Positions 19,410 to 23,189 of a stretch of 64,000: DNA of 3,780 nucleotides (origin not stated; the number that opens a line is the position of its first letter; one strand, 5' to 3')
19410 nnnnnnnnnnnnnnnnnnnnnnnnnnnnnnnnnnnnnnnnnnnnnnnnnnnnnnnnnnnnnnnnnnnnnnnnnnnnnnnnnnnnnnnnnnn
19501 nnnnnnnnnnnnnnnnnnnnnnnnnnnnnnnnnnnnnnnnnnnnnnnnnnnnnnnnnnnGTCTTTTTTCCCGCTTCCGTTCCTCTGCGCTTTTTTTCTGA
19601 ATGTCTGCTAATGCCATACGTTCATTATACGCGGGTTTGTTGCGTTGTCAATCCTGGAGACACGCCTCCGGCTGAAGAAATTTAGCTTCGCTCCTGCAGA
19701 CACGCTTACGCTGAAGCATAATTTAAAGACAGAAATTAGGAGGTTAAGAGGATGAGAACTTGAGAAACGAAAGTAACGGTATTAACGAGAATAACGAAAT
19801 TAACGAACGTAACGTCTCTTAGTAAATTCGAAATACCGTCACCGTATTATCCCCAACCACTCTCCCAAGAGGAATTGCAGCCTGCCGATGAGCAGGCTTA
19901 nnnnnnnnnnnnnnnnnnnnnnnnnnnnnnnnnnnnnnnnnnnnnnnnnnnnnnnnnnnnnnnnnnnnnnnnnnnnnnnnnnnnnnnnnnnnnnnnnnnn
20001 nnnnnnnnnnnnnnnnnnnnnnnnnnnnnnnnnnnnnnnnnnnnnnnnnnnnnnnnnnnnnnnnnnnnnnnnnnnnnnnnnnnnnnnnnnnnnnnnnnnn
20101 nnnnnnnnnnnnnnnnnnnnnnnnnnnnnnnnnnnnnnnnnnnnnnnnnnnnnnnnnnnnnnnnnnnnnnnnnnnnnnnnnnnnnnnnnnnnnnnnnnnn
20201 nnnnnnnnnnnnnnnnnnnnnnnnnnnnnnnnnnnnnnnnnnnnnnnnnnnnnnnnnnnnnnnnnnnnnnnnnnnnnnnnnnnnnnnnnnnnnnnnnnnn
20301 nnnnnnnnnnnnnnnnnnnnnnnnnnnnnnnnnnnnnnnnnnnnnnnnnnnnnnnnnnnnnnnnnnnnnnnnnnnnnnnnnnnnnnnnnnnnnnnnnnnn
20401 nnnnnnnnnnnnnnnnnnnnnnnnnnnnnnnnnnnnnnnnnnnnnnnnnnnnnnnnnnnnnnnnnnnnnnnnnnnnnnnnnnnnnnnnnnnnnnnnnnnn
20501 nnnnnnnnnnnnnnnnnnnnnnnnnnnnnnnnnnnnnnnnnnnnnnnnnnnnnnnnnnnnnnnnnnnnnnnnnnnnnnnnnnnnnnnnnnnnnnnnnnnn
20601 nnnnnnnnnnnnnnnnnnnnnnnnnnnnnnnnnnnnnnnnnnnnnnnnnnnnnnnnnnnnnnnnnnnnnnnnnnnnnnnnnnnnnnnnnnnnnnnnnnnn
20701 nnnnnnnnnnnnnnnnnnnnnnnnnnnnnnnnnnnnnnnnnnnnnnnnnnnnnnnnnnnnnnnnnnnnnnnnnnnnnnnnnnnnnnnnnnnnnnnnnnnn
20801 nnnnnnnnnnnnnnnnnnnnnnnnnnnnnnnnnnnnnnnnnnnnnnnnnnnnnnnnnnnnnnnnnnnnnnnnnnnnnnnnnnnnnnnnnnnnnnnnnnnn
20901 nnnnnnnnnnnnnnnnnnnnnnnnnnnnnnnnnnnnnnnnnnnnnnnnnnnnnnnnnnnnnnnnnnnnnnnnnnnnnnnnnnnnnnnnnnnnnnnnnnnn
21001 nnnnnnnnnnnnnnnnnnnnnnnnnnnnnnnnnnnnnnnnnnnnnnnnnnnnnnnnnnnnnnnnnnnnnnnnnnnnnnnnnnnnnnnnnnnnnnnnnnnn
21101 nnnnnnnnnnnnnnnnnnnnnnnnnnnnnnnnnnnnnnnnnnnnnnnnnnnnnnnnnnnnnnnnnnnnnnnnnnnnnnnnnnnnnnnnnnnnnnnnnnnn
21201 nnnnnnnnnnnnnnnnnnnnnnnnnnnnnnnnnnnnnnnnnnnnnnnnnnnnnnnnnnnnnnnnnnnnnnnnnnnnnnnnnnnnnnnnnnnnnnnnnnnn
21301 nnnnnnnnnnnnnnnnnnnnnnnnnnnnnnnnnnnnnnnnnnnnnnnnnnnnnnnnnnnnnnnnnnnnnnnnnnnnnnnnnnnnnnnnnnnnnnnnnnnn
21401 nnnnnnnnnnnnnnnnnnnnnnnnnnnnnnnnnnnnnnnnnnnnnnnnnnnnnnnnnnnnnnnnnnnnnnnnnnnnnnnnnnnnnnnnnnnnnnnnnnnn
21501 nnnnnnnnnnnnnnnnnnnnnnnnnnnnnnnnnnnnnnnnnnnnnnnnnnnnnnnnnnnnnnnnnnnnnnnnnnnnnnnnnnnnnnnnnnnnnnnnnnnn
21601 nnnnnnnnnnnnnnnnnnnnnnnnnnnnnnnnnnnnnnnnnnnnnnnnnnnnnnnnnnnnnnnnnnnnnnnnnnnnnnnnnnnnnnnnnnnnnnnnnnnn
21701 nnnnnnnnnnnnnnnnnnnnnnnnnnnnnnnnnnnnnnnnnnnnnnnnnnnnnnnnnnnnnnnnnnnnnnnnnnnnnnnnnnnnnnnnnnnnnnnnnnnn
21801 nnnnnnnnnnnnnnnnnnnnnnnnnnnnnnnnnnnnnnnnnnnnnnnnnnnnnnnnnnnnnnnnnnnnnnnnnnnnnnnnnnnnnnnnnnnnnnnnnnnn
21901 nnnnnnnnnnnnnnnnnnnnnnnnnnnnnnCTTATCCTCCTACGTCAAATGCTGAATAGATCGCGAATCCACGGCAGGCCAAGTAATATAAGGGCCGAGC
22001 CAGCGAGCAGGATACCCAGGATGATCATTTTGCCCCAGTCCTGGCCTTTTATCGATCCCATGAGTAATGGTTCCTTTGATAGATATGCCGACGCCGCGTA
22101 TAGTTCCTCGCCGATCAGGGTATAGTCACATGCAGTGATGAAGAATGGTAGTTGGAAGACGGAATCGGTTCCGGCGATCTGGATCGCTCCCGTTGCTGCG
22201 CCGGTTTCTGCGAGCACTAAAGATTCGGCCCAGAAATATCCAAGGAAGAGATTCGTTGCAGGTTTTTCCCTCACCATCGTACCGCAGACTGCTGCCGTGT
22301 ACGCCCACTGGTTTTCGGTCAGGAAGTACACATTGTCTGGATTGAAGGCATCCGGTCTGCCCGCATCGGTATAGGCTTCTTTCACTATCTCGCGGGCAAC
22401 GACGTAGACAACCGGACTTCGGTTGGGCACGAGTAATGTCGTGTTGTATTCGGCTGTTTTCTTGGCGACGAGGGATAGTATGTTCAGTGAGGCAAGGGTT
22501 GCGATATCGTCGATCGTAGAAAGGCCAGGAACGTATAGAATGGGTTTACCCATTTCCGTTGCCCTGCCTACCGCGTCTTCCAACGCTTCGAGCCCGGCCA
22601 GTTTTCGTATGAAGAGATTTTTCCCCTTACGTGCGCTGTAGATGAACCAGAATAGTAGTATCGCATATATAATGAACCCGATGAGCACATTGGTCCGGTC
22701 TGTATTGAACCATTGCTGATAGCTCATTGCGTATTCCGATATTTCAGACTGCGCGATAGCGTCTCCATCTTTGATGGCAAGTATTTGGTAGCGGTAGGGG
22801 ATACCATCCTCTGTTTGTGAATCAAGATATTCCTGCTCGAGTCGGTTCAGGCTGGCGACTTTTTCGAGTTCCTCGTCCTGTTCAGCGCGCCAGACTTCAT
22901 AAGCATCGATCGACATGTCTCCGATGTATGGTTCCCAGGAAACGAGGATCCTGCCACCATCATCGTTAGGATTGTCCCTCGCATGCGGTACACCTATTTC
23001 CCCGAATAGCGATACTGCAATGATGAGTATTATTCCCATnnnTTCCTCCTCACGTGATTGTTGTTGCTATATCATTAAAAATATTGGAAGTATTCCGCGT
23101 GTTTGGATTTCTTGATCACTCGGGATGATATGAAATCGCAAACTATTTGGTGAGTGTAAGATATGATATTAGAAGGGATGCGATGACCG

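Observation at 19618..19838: Consensus leaderless promoter flanked by direct repeats and a 5x 9-bp TAACG tandem array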

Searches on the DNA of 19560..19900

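Call 46: search_rna_families(source=window, start=19560, end=19900, threshold=evalue, max_evalue=1)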
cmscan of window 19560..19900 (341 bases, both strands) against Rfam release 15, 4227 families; matches with E-value up to 1: 1.
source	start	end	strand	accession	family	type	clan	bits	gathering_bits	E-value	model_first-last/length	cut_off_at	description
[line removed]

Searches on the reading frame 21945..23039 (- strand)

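Call 12: search_protein_families(library=pfam, proteins=[window:21945-23039:-], max_evalue=0.01)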
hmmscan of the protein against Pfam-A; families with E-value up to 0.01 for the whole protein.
window:21945-23039:- (364 aa): 1 family
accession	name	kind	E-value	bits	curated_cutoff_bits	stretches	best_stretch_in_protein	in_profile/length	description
PF20539.3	DUF6754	-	5.4e-116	386.6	27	1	108-360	3-255/257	Domain of unknown function (DUF6754)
